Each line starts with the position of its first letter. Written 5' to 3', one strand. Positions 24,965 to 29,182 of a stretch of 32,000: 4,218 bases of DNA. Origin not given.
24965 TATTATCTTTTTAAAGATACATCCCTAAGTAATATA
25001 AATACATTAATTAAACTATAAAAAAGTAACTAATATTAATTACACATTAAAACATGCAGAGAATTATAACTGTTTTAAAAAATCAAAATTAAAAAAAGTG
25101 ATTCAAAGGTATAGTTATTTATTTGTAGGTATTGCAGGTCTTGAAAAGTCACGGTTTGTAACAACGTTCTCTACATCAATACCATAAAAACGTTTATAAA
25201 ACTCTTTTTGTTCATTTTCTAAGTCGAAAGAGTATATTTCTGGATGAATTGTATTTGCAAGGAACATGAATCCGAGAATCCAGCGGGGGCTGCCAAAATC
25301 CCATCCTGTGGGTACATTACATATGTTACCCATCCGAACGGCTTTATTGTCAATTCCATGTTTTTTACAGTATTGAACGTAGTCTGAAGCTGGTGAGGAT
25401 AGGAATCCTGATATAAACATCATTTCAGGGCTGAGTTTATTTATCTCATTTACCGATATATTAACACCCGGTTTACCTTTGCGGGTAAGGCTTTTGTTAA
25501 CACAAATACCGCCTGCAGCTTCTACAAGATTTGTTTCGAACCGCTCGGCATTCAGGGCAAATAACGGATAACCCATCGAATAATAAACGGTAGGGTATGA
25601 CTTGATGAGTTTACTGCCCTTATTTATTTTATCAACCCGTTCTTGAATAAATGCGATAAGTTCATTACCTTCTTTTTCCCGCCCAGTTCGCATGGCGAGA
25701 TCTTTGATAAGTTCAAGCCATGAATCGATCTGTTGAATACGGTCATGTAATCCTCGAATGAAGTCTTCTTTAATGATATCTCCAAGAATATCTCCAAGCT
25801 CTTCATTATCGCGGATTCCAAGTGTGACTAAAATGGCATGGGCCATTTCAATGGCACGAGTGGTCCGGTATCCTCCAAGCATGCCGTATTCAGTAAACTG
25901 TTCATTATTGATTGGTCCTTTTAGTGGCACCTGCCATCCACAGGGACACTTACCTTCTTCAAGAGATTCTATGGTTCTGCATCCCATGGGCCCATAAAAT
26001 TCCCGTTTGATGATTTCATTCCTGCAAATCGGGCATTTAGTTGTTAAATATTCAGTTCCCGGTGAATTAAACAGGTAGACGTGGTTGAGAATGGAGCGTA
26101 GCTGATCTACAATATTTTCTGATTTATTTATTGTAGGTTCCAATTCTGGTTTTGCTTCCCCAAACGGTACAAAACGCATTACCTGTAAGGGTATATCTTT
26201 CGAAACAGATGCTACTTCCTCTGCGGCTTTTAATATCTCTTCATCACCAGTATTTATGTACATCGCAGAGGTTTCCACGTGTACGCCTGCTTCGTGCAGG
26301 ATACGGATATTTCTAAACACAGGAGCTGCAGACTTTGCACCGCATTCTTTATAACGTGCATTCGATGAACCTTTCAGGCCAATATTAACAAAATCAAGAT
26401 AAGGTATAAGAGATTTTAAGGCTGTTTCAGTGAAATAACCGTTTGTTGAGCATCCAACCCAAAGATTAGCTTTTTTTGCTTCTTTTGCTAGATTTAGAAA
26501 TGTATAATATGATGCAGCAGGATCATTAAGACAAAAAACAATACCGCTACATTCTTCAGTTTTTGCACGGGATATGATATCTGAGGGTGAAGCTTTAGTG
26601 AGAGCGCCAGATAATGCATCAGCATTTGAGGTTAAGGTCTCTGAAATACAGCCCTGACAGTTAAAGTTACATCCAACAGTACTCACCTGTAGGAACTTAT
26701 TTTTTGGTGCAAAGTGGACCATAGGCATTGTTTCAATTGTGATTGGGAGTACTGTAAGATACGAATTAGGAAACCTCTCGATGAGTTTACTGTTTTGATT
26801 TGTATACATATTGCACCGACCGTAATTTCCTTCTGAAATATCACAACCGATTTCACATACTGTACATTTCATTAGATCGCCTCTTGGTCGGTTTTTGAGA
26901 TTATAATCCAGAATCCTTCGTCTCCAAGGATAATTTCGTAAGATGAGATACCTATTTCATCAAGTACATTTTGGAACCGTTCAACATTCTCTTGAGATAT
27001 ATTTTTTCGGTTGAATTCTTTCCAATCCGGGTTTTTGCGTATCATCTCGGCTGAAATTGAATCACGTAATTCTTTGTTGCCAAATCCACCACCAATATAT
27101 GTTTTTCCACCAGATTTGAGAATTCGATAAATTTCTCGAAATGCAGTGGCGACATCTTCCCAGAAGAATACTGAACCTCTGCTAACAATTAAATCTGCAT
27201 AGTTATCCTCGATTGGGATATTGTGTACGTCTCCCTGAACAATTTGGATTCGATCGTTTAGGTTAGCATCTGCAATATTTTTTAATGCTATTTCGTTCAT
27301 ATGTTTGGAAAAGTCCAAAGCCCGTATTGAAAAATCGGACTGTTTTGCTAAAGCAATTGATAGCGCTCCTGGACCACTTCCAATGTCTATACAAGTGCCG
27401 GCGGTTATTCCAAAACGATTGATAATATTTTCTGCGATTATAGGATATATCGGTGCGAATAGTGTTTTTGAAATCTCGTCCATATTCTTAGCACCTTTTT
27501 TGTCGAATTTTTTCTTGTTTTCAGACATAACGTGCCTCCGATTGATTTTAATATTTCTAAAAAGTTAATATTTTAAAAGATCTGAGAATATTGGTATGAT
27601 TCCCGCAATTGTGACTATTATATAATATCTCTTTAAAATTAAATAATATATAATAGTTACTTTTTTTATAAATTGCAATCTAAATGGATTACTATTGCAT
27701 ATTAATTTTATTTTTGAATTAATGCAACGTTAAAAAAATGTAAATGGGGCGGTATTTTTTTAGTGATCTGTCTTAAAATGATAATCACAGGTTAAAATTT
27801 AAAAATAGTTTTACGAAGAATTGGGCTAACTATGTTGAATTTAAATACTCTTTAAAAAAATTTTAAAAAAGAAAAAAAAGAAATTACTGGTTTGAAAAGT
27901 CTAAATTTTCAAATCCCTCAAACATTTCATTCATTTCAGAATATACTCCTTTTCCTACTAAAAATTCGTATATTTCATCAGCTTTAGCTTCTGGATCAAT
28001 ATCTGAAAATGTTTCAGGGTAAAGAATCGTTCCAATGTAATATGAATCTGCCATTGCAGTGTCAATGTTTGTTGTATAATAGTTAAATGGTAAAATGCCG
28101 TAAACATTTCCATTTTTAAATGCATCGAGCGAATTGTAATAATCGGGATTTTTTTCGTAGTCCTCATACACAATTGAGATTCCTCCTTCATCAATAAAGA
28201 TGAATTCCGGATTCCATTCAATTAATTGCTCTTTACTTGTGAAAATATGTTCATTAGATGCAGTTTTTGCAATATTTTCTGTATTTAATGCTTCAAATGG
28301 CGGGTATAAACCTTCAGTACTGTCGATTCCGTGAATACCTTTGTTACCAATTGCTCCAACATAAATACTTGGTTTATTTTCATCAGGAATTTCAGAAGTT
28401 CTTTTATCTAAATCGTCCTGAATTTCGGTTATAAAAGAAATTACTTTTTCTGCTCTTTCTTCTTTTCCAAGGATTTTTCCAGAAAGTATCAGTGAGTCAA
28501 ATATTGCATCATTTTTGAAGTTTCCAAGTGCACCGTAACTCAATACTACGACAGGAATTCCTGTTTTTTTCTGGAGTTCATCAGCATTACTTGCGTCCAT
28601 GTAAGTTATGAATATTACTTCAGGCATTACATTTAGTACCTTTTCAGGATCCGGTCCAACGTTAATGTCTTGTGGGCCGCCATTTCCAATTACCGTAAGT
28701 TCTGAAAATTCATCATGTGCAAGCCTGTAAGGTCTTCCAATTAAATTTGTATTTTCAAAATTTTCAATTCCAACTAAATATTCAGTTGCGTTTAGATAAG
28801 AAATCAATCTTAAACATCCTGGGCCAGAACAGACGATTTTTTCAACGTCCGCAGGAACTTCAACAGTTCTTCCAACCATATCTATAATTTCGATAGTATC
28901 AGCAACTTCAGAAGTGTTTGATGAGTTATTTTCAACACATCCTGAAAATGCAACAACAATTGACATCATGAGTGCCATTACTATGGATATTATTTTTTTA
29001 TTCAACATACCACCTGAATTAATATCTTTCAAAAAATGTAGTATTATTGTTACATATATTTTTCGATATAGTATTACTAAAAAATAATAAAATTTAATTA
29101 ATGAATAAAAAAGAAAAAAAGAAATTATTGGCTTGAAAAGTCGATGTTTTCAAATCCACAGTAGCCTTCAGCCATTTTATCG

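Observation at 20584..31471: Nine-gene, ~10.9-kb locus: one FecCD/BtuCD-type importer, four binding-protein paralogues, a radical SAM enzyme and two SAM methyltransferases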

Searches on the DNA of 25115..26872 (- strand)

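Call 11: search_rna_families(sources=[L038, L042, L054, L066, L071, L080, L057], threshold=gathering)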
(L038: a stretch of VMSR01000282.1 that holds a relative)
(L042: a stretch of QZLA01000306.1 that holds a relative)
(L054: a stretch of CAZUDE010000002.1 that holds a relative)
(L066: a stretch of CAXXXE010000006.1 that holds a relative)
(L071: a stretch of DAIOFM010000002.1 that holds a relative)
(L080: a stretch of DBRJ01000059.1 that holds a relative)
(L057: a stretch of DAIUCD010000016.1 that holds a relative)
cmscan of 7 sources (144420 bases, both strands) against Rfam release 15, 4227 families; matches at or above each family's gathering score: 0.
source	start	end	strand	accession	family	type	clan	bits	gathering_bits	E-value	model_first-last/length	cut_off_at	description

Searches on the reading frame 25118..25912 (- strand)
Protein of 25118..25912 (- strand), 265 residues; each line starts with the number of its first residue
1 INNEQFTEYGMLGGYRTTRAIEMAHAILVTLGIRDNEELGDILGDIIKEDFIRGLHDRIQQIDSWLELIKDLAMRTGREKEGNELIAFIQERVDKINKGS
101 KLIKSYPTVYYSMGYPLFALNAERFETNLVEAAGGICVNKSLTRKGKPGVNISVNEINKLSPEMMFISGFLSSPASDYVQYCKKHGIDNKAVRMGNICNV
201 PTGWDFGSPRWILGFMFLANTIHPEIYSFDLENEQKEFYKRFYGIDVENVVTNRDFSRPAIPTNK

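Call 89: search_protein_representatives(protein=window:25118-25912:-)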
Query: 265 residues. Proteins with E-value up to 0.001 (for the whole library): 374; up to 1e-10: 65; up to 1e-30: 16. The best 150 are listed.
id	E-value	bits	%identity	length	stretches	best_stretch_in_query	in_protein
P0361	1.6e-72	260.9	48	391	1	3-256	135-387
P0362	1.2e-63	231.8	44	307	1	4-260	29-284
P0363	5.0e-62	226.5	97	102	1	164-265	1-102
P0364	4.9e-57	210.2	41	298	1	5-260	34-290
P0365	4.3e-56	207.1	43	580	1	2-256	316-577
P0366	1.2e-55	205.6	40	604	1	4-261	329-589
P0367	2.1e-53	198.3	39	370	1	3-256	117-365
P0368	2.0e-51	191.8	49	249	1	29-221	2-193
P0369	1.1e-48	182.8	38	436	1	7-256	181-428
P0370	1.7e-48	182.1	39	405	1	6-259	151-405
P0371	2.2e-46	175.2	37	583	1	2-259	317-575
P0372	2.6e-46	175.0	38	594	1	9-246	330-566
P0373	1.5e-44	169.3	51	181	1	108-260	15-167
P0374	5.5e-44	167.4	42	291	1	3-217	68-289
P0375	1.3e-43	166.1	36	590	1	6-246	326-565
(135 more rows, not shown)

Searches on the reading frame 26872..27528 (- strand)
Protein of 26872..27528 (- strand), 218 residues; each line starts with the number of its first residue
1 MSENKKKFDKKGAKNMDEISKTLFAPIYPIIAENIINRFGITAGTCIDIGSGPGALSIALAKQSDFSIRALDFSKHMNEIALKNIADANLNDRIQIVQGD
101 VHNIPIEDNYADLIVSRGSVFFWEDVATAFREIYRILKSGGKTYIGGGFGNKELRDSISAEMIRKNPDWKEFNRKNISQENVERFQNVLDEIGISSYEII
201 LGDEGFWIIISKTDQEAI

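Call 3: search_protein_families(library=pfam, proteins=[window:26872-27528:-], max_evalue=0.01)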
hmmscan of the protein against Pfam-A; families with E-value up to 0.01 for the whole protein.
window:26872-27528:- (218 aa): 19 families
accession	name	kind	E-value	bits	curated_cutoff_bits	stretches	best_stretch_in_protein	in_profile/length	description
PF08241.18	Methyltransf_11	-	7.7e-22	78.2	21.2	1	47-145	1-95/95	Methyltransferase domain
PF13649.12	Methyltransf_25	-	3.4e-19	69.8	27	1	47-141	2-97/97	Methyltransferase domain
PF13847.12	Methyltransf_31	-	2.8e-13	50.2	27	1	45-161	6-120/145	Methyltransferase domain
PF01209.24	Ubie_methyltran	-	3.1e-11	43.5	20.1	1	42-144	46-150/233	ubiE/COQ5 methyltransferase family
PF08242.18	Methyltransf_12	-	6.6e-11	43.2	30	1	47-142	1-97/98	Methyltransferase domain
PF13489.12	Methyltransf_23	-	1.6e-07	31.6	27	1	37-145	14-116/164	Methyltransferase domain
PF06325.19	PrmA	-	4.7e-07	30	22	1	44-147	163-260/296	Ribosomal protein L11 methyltransferase (PrmA)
PF05175.20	MTS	-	9.7e-07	29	23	1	42-116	31-104/170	Methyltransferase small domain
PF05148.21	Methyltransf_8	-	1.4e-06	28.8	27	1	90-145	104-156/219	Hypothetical methyltransferase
PF01728.25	FtsJ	-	3e-05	24.5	24.1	1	34-120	11-101/181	FtsJ-like methyltransferase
PF02353.26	CMAS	-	5.5e-05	23.1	27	1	38-144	57-163/273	Mycolic acid cyclopropane synthetase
PF02475.24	TRM5-TYW2_MTfase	-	0.00024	21.5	28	1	45-115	39-109/164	TRM5/TYW2 methyltransferase domain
PF00891.24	Methyltransf_2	-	0.00027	20.8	22.3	1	28-161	47-180/210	O-methyltransferase domain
PF12847.13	Methyltransf_18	-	0.00028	21.3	27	1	45-116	17-88/151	Methyltransferase domain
PF02527.21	GidB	-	0.00085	19.2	27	1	45-118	51-123/184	rRNA small subunit methyltransferase G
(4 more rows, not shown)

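Call 4: search_protein_families(library=ncbifam, proteins=[window:26872-27528:-], max_evalue=0.01)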
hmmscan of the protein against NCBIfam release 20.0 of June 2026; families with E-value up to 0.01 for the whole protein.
window:26872-27528:- (218 aa): 54 families (the best 25 are shown)
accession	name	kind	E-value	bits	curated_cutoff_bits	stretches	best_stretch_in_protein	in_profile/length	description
TIGR02072.1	BioC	equivalog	7.1e-16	58.7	184.95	1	45-142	37-129/244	malonyl-ACP O-methyltransferase BioC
NF008823.0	PRK11873.1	subfamily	6e-14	52.2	263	1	45-159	80-195/272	arsenite methyltransferase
NF001244.0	PRK00216.1-5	equivalog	1.5e-13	50.6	216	1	42-145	47-153/236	bifunctional demethylmenaquinone methyltransferase/2-methoxy-6-polyprenyl-1,4-benzoquinol methylase UbiE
NF052510.1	methyltran_MpqE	exception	4.4e-13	49.2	335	1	43-143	47-149/234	methyl-plastoquinone biosynthesis methyltransferase MpqE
TIGR01934.1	MenG_MenH_UbiE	subfamily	1.6e-12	47.3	158.35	1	43-145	40-141/223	ubiquinone/menaquinone biosynthesis methyltransferase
NF043040.1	corrin_prot_MT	hypoth_equivalog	6.9e-12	45.3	180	1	32-159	31-161/216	corrinoid protein-associated methyltransferase CpaM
NF041537.1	ArsM_AhpD_UU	exception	1.7e-11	43.5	510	1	44-198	77-226/345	arsenite methyltransferase/AhpD domain selenoprotein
NF045667.1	MTase_DVU1556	equivalog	1.9e-10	40.5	155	1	43-144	22-118/213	DVU_1556 family methyltransferase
NF001243.0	PRK00216.1-4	equivalog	2.7e-10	40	235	1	37-143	41-149/237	demethylmenaquinone methyltransferase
TIGR02752.1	MenG_heptapren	equivalog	3.5e-10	39.8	419.85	1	34-143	36-147/231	demethylmenaquinone methyltransferase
TIGR03534.1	RF_mod_PrmC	equivalog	6.5e-10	38.9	199.1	1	44-116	90-162/253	peptide chain release factor N(5)-glutamine methyltransferase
TIGR00536.1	hemK_fam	subfamily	1.2e-09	37.7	115.5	1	46-116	118-188/286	HemK family protein methyltransferase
NF007610.0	PRK10258.1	equivalog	1.7e-09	37.4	342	1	45-143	45-136/251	malonyl-ACP O-methyltransferase BioC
NF045882.1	PLipidMtase_Leg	equivalog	2.6e-09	37.2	390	1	31-142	31-140/207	phospholipid N-methyltransferase PmtA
NF038099.1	AsSugarArsM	exception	4.2e-09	36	400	1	47-158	65-184/321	arsenosugar biosynthesis arsenite methyltransferase ArsM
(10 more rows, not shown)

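Call 19: search_solved_structures(query=window:26872-27528:-, max_evalue=0.00001)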
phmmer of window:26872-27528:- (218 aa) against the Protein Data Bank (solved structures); distinct sequences matched with E-value up to 0.00001: 14.
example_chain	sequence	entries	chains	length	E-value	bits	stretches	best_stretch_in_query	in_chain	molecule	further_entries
3dlc_A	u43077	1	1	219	1.2e-142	476.2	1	1-218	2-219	Putative S-adenosyl-L-methionine-dependent Methyltransferase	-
4ine_A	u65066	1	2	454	3.6e-08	36.8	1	35-156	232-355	Protein PMT-2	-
8zc8_A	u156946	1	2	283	2e-07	34.4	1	34-149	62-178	MitM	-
21zq_A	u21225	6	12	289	2.2e-07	34.3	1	34-149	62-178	MitM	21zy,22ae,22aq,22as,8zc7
1xxl_A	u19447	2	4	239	4.9e-07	33.2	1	46-145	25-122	YcgJ protein | ycgJ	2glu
5wp4_A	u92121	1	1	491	5.6e-07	33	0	38-147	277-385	Phosphoethanolamine N-methyltransferase 1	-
4krh_A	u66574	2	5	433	7.3e-07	32.6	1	35-160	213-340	Phosphoethanolamine N-methyltransferase 2 | Phospholethanolamine N-methyltransferase 2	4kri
5wp5_A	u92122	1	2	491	9.6e-07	32.2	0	45-154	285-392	Phosphomethylethanolamine N-methyltransferase 2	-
3f4k_A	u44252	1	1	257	4.1e-06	30.1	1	45-142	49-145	Putative methyltransferase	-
3svz_A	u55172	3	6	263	4.3e-06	30.1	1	45-142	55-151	Putative methyltransferase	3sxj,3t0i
1sg9_A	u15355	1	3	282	5.2e-06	29.8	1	32-113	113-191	hemK protein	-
1nv8_A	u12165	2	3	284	5.3e-06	29.8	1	32-113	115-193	hemK protein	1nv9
1vq1_A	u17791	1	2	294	5.7e-06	29.7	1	32-113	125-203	N5-glutamine methyltransferase, HemK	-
3bus_A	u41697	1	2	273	8.5e-06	29.1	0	41-145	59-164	Methyltransferase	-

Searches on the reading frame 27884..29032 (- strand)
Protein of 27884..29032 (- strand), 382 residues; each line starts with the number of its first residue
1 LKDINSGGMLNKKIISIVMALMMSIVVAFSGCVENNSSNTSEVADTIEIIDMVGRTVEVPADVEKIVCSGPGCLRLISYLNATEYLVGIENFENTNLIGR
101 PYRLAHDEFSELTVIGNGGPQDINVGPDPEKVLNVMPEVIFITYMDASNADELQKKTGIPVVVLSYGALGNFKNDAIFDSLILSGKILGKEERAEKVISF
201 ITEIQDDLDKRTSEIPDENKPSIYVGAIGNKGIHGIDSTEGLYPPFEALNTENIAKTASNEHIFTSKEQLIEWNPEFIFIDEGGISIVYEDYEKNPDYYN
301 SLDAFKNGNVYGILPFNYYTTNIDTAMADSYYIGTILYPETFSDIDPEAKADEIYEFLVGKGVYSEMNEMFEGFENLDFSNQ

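Call 3: search_protein_families(library=pfam, proteins=[window:27884-29032:-], max_evalue=0.01)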
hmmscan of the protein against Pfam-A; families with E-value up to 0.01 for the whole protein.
window:27884-29032:- (382 aa): 1 family
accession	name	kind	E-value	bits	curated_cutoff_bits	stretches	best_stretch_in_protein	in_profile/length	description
PF01497.23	Peripla_BP_2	-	2.2e-20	73.5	27.5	1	66-313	1-231/235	Periplasmic binding protein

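Call 4: search_protein_families(library=ncbifam, proteins=[window:27884-29032:-], max_evalue=0.01)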
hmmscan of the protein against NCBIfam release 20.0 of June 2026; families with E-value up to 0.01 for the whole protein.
window:27884-29032:- (382 aa): 5 families
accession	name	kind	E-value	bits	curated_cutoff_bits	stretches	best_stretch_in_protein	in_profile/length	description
NF010649.0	PRK14048.1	equivalog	2.7e-09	36.6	374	1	24-228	14-214/374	ferrichrome/ferrioxamine B periplasmic transporter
TIGR04281.1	peripla_PGF_1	equivalog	8.4e-07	28.5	325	1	50-310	8-238/330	PGF-CTERM-anchored ABC transporter substrate-binding protein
NF047879.1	catechol_SstD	exception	3e-06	26.5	450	1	33-321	42-324/343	ferrated catecholamine ABC transporter substrate-binding lipoprotein SstD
TIGR03659.1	IsdE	equivalog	1e-05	24.9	298.65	1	125-315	83-269/292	heme ABC transporter substrate-binding protein IsdE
NF007048.0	PRK09501.1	equivalog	0.0043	16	582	1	279-323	46-90/348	spermidine/putrescine ABC transporter substrate-binding protein PotD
